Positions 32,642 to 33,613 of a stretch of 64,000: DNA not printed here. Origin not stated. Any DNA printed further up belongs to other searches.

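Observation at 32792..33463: NuoI is split: its N-terminal half, with one Fe-S motif, is fused to a cysteine-less NuoE-like domain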

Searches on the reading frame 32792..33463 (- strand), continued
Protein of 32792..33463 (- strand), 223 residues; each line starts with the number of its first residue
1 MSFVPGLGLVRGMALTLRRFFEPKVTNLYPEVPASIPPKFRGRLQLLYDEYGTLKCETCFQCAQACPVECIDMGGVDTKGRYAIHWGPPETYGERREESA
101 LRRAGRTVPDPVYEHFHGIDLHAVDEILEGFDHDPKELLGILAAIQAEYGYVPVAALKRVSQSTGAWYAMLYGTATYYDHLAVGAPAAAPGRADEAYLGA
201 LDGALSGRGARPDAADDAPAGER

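Call 43: list_cluster_members(proteins=[P0321, P0210, P0263, P0235, P0128, P0147, P0213, P0232, P0248, P0246])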
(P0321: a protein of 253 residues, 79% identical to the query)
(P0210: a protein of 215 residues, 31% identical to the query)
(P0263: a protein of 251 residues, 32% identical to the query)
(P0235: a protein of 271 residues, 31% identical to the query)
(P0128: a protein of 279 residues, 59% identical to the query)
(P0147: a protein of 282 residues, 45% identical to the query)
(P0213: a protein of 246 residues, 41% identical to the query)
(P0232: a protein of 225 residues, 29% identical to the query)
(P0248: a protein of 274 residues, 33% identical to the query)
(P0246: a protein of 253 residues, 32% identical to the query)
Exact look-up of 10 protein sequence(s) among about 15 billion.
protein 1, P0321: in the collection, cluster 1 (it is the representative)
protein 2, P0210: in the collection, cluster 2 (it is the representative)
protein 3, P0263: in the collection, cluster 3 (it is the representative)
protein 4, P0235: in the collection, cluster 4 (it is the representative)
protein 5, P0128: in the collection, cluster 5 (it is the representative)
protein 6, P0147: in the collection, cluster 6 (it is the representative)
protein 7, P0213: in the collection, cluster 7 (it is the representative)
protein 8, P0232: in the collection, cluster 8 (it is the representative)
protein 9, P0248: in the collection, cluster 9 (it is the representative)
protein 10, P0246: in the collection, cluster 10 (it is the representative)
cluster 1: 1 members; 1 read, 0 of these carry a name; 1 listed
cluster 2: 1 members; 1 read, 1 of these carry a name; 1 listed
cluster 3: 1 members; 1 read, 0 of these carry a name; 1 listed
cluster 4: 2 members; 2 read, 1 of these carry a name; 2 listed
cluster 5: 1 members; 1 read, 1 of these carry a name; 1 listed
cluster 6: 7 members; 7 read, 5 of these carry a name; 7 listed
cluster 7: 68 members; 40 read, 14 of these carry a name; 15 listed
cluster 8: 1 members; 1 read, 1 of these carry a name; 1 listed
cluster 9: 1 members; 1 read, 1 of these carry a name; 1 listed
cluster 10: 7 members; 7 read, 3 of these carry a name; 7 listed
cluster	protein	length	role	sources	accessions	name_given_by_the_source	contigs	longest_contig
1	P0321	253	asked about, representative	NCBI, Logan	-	-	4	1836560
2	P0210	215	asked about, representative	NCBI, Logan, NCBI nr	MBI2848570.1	MAG: hypothetical protein HYX88_00355 [Chloroflexi bacterium] | hypothetical protein [Chloroflexota bacterium]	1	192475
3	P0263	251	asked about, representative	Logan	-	-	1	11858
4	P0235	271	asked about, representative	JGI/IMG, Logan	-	NADH:ubiquinone oxidoreductase subunit E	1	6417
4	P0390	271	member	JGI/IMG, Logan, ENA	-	-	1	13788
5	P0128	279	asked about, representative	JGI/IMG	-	NADH-quinone oxidoreductase subunit E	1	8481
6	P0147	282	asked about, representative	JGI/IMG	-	NADH:ubiquinone oxidoreductase subunit E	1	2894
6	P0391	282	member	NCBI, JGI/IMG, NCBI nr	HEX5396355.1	MAG TPA: NAD(P)H-dependent oxidoreductase subunit E [Candidatus Limnocylindria bacterium] | NADH:ubiquinone oxidoreductase subunit E/Pyruvate/2-oxoacid:ferredoxin oxidoreductase ... | NAD(P)H-dependent oxidoreductase subunit E [Candidatus Limnocylindria bacterium]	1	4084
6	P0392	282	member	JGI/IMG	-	NADH:ubiquinone oxidoreductase subunit E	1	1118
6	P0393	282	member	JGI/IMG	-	NADH:ubiquinone oxidoreductase subunit E/Pyruvate/2-oxoacid:ferredoxin oxidoreductase ...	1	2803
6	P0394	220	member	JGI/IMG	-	NADH:ubiquinone oxidoreductase subunit E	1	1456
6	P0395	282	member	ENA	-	-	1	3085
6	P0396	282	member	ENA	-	-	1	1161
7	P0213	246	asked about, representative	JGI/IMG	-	ferredoxin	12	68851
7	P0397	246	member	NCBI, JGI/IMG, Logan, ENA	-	ferredoxin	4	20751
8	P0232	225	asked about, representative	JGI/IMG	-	ferredoxin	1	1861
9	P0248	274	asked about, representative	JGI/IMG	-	NADH:ubiquinone oxidoreductase subunit E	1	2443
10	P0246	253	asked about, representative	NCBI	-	-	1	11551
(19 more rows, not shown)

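Call 63: predict_structure(alignment_id=A7)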
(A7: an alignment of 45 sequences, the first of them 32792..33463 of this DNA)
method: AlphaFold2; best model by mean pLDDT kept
length: 223 residues; sequences in the alignment: 45
mean_pLDDT: 64.5   pTM: 0.45
mean pLDDT of the five models: 64.5, 64.1, 63.7, 63.2, 63.2
residues with pLDDT >= 90: 45; 70-90: 53; 50-70: 42; < 50: 83
segments of 3 or more residues with pLDDT < 50: 39-77, 82-110, 213-223
pLDDT, mean of each block of 10 residues (from residue 1): 76 90 61 52 39 40 39 47 43 37 39 65 96 91 96 91 82 86 69 67 72 46 41
secondary structure, 60 per line:
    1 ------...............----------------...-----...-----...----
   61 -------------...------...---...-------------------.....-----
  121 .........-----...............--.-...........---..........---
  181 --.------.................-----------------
elements in order: H7-21 E46-48 E54-56 E74-76 E83-85 H111-115 H121-129 H135-149 H154-164 H168-177 H190-206

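Call 68: fold_search(model_id=the predicted structure, library=pdb)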
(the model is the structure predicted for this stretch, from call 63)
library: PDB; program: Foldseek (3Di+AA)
matches with E <= 10: 114; with E <= 0.001: 0
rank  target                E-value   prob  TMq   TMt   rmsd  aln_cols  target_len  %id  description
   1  9bp5_C                1.5e-03  1.00  0.28  0.40   1.2        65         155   31  Structure of electron bifurcating Nfn-ABC holoenzyme from Caldicellulosiruptor saccharolyticus (released 2025-03-05)
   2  7p5h_C                1.7e-03  1.00  0.28  0.39   1.1        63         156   33  TmHydABC- D2 map (released 2022-09-14)
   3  7v2c_O                3.6e-03  1.00  0.23  0.24  10.2       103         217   16  Active state complex I from Q10 dataset (released 2022-03-02)
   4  7q4w_C                3.9e-03  1.00  0.28  0.48   7.1        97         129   23  CryoEM structure of electron bifurcating Fe-Fe hydrogenase HydABC complex A. woodii in the oxidised state (released 2023-02-15)
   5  7b93_E                4.1e-03  1.00  0.24  0.24  10.1       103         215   16  Cryo-EM structure of mitochondrial complex I from Mus musculus inhibited by IACS-2858 at 3.0 A (released 2021-05-26)
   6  7qsd_E                4.1e-03  0.99  0.24  0.25  10.6       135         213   16  Bovine complex I in the active state at 3.1 A (released 2022-03-02)
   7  8oh5_A                4.7e-03  1.00  0.29  0.42   1.3        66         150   32  Cryo-EM structure of the electron bifurcating transhydrogenase StnABC complex from Sporomusa Ovata (state 2) (released 2023-09-13)
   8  6vw7_A                5.6e-03  1.00  0.27  0.40   1.8        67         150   30  Formate Dehydrogenase FdsABG subcomplex FdsBG from C. necator - NADH bound (released 2020-04-08)
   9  8olt_E                6.0e-03  1.00  0.24  0.25   9.2       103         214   18  Mitochondrial complex I from Mus musculus in the active state bound with piericidin A (released 2023-08-09)
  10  9bov_C                7.2e-03  1.00  0.28  0.89   1.2        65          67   31  Structure of electron bifurcating Nfn-ABC complexed with NAD from Caldicellulosiruptor saccharolyticus (released 2025-03-05)
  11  6vw7_C                7.7e-03  1.00  0.27  0.39   1.7        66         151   30  Formate Dehydrogenase FdsABG subcomplex FdsBG from C. necator - NADH bound (released 2020-04-08)
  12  7r47_E                8.2e-03  0.99  0.23  0.24  10.3       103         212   17  Bovine complex I in the presence of IM1761092, deactive class iii (Composite map) (released 2023-02-08)
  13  7t2r_C                8.7e-03  1.00  0.28  0.40   1.4        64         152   31  Structure of electron bifurcating Ni-Fe hydrogenase complex HydABCSL in FMN-free apo state (released 2022-03-16)
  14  9ktl_E                8.7e-03  1.00  0.28  0.42   1.5        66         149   29  Cryo-EM structure of reduced form of formate dehydrogenase from Rhodobacter aestuarii (RaFDH) with NADH (released 2025-06-18)
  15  8ud1_1E               8.7e-03  1.00  0.23  0.24  10.1       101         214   17  High resolution in-situ structure of complex I in respiratory supercomplex (composite) (released 2024-06-19)
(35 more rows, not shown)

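Call 79: find_encoding_contigs(protein=window:32792-33463:-, flank=3000, max_places=4)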
Protein window:32792-33463:- (223 aa): 4 contigs read that carry it; 4 places shown.
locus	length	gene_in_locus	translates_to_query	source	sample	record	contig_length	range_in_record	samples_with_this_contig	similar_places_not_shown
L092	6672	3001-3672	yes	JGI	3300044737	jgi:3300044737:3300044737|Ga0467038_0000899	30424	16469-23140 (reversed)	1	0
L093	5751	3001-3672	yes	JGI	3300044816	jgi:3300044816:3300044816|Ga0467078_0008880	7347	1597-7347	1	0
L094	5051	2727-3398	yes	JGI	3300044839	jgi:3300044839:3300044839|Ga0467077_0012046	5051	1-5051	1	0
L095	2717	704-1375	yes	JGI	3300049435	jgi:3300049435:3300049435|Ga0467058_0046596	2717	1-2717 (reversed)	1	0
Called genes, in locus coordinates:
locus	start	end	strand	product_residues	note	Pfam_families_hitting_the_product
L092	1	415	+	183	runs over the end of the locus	PF00329:Complex1_30kDa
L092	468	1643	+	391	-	PF00346:Complex1_49kDa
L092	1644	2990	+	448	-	PF00146:NADHdh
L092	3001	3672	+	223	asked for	PF01257:2Fe-2S_thioredx (weak)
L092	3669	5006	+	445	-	PF01512:Complex1_51K, PF10589:NADH_4Fe-4S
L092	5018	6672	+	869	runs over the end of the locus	PF00111:Fer2, PF13510:Fer2_4, PF14691:Fer4_20, PF07992:Pyr_redox_2, PF13450:NAD_binding_8, PF12838:Fer4_7, PF13187:Fer4_9, PF00037:Fer4, +9 more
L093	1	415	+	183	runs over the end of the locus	PF00329:Complex1_30kDa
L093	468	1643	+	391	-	PF00346:Complex1_49kDa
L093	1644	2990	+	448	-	PF00146:NADHdh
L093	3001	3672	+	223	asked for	PF01257:2Fe-2S_thioredx (weak)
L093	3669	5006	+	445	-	PF01512:Complex1_51K, PF10589:NADH_4Fe-4S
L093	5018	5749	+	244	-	?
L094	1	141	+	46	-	?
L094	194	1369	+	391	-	PF00346:Complex1_49kDa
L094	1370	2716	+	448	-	PF00146:NADHdh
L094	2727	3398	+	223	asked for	PF01257:2Fe-2S_thioredx (weak)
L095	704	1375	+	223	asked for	PF01257:2Fe-2S_thioredx (weak)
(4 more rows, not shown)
